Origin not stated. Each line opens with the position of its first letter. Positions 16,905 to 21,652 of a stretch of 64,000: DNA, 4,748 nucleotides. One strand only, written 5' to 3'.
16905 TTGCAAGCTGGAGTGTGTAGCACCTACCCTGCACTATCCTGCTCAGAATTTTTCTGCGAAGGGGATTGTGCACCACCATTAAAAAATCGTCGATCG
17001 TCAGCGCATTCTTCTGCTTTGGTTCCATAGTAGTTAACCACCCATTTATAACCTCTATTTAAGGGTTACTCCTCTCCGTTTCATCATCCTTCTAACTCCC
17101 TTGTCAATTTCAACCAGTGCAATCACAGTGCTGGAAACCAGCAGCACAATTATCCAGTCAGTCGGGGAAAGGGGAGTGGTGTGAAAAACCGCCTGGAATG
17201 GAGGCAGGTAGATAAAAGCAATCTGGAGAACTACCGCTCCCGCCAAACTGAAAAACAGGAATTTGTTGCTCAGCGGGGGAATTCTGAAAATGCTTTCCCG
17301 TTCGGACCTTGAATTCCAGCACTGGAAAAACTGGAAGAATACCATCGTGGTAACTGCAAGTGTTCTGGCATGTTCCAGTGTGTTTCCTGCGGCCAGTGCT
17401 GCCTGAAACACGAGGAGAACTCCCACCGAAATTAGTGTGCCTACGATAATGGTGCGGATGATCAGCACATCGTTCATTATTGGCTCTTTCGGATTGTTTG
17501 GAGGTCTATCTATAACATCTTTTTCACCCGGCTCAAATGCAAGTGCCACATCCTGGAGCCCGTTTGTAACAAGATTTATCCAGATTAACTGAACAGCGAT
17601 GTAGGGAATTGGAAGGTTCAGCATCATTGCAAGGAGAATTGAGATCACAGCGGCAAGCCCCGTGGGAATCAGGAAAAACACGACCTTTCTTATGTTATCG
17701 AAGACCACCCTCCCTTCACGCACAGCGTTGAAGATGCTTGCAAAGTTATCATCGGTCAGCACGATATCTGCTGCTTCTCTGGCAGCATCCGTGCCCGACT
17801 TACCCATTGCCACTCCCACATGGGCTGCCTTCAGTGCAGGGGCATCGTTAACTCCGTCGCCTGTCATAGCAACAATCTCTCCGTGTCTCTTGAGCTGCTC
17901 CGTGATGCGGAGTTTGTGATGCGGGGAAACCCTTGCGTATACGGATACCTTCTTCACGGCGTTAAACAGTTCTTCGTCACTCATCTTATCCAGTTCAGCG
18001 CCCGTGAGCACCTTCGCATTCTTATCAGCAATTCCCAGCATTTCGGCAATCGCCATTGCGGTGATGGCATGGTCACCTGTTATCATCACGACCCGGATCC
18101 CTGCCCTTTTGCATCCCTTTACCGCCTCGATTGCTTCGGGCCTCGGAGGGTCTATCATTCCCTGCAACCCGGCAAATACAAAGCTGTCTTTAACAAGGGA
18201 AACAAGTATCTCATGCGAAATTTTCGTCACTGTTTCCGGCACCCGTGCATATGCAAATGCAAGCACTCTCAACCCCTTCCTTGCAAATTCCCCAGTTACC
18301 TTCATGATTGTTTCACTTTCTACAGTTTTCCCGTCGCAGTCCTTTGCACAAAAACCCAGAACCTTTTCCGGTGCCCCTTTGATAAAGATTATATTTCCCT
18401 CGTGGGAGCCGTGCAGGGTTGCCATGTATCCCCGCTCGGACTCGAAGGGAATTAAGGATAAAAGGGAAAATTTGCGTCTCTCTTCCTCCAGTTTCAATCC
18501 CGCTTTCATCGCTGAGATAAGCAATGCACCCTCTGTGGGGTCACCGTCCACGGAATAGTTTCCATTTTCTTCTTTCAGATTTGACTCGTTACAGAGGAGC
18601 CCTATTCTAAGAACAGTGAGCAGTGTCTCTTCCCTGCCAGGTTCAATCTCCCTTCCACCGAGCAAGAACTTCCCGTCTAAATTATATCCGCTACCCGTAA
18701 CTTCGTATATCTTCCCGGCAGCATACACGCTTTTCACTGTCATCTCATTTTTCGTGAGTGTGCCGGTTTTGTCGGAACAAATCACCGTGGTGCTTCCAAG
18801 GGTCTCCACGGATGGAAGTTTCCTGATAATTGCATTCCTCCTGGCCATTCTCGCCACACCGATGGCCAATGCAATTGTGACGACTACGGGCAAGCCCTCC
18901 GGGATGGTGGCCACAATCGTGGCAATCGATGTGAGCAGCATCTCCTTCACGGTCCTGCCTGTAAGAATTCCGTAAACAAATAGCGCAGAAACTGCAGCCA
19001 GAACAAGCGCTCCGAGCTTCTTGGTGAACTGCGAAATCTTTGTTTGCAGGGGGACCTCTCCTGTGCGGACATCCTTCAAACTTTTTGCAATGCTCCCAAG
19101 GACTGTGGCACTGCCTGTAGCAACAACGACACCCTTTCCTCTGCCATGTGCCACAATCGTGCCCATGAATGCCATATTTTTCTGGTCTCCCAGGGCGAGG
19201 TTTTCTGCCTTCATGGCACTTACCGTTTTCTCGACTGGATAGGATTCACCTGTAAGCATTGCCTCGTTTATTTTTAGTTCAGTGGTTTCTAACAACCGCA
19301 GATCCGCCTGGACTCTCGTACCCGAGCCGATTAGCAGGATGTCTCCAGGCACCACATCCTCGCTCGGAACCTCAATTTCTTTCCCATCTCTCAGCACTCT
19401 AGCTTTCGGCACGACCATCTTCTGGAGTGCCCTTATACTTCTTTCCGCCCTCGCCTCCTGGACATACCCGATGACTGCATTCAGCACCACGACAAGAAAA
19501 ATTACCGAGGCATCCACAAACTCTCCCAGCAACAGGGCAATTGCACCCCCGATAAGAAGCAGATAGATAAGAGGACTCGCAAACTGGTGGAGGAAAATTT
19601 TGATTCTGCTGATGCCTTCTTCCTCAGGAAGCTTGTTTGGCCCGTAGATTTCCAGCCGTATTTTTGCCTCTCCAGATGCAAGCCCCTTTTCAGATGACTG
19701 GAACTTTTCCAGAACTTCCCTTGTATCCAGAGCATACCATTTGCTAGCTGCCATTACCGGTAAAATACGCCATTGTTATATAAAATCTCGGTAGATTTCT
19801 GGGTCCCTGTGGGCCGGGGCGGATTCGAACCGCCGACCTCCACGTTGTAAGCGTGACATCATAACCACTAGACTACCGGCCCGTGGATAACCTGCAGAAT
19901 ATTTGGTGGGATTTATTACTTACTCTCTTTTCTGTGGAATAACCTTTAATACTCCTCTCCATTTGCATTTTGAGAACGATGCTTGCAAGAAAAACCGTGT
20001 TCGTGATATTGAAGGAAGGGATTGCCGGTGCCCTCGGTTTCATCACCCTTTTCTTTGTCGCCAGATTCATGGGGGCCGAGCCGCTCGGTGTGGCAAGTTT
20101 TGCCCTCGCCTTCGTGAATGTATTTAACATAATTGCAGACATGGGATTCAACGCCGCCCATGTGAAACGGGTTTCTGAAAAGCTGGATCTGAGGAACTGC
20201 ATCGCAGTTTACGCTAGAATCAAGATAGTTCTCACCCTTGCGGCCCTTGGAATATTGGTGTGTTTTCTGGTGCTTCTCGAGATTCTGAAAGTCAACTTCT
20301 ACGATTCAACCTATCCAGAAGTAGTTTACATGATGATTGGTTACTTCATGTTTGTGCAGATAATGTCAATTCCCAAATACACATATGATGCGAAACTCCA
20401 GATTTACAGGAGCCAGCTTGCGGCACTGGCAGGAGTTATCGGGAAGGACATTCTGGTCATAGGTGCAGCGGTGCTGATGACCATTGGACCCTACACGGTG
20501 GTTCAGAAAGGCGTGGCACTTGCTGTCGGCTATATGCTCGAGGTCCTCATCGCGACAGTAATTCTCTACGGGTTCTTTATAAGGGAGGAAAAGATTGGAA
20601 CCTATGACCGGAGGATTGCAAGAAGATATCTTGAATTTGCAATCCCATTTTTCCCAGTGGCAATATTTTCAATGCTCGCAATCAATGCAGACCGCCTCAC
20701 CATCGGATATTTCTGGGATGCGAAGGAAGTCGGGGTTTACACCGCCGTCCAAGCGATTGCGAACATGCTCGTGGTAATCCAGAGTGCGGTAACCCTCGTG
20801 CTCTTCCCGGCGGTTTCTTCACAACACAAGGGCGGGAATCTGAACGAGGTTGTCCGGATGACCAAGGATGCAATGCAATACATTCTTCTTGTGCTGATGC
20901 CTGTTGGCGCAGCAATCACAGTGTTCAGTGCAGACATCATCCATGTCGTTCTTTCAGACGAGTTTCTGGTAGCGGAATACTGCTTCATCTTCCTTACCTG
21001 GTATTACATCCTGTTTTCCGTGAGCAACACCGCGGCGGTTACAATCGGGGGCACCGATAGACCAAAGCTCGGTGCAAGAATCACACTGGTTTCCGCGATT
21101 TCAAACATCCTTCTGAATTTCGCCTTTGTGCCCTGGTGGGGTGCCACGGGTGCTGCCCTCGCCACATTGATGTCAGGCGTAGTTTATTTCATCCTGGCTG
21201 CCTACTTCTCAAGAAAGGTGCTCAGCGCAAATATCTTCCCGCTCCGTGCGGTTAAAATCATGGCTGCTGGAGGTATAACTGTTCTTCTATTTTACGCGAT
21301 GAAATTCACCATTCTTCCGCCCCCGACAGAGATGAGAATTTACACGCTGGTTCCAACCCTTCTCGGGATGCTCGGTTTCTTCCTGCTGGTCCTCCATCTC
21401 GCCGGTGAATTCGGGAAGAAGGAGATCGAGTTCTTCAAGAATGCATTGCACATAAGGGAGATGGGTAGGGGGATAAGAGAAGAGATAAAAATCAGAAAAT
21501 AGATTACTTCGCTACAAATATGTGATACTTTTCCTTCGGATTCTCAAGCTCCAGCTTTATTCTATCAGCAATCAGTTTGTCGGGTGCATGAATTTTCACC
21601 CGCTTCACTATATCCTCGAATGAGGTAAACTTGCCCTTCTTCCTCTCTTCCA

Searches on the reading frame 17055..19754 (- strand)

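Call 39: search_protein_families(library=pfam, proteins=[window:17055-19754:-], max_evalue=0.0001)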
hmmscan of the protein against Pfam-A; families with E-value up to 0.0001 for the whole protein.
window:17055-19754:- (899 aa): 7 families
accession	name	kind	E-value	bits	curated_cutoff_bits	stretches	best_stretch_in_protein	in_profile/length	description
PF00689.26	Cation_ATPase_C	-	1.2e-51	175.4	27.3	1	715-885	1-173/175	Cation transporting ATPase, C-terminus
PF00122.25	E1-E2_ATPase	-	1.8e-50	171.4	28.1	1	113-306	2-181/181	E1-E2 ATPase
PF00702.32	Hydrolase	-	1.5e-20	74.8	26.4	1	530-645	90-191/191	haloacid dehalogenase-like hydrolase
PF00690.31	Cation_ATPase_N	-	5.2e-19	68.1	20.4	1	6-72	1-68/69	Cation transporter/ATPase, N-terminus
PF13246.12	Cation_ATPase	-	3.9e-18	65.7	21.7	1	387-470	2-89/91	Cation transport ATPase (P-type)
PF08282.18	Hydrolase_3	-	4.8e-07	30.2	20.9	1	617-677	195-254/255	haloacid dehalogenase-like hydrolase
PF12710.13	HAD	-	1e-06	29.8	27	1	538-642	87-189/189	haloacid dehalogenase-like hydrolase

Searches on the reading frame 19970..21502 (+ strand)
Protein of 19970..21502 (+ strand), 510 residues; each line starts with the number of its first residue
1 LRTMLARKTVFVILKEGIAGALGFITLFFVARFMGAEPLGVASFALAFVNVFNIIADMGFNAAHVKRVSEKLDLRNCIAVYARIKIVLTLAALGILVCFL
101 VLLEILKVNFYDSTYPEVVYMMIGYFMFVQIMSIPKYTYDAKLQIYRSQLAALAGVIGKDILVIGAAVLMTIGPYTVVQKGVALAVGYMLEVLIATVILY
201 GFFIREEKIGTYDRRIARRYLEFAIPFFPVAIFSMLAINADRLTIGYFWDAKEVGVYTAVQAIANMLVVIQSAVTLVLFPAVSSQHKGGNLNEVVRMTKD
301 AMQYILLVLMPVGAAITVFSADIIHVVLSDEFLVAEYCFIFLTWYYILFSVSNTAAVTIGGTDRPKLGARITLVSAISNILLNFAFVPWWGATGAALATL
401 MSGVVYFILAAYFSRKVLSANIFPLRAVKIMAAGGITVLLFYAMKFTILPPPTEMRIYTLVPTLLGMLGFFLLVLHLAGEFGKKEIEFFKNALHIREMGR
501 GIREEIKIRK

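Call 39: search_protein_families(library=pfam, proteins=[window:19970-21502:+], max_evalue=0.0001)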
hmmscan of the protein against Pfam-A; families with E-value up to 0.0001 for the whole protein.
window:19970-21502:+ (510 aa): 4 families
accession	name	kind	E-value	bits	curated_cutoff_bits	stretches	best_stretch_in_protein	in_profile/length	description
PF01943.22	Polysacc_synt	-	3.8e-23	82.7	28.2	1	6-284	2-272/274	Polysaccharide biosynthesis protein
PF13440.11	Polysacc_synt_3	-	1.4e-19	70.9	23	1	30-334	2-290/293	Polysaccharide biosynthesis protein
PF01554.23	MatE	-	6.6e-09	36.1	24.9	1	240-384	15-160/161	MatE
PF03023.19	MurJ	-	3.8e-07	29.5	27.4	1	31-444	2-427/451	Lipid II flippase MurJ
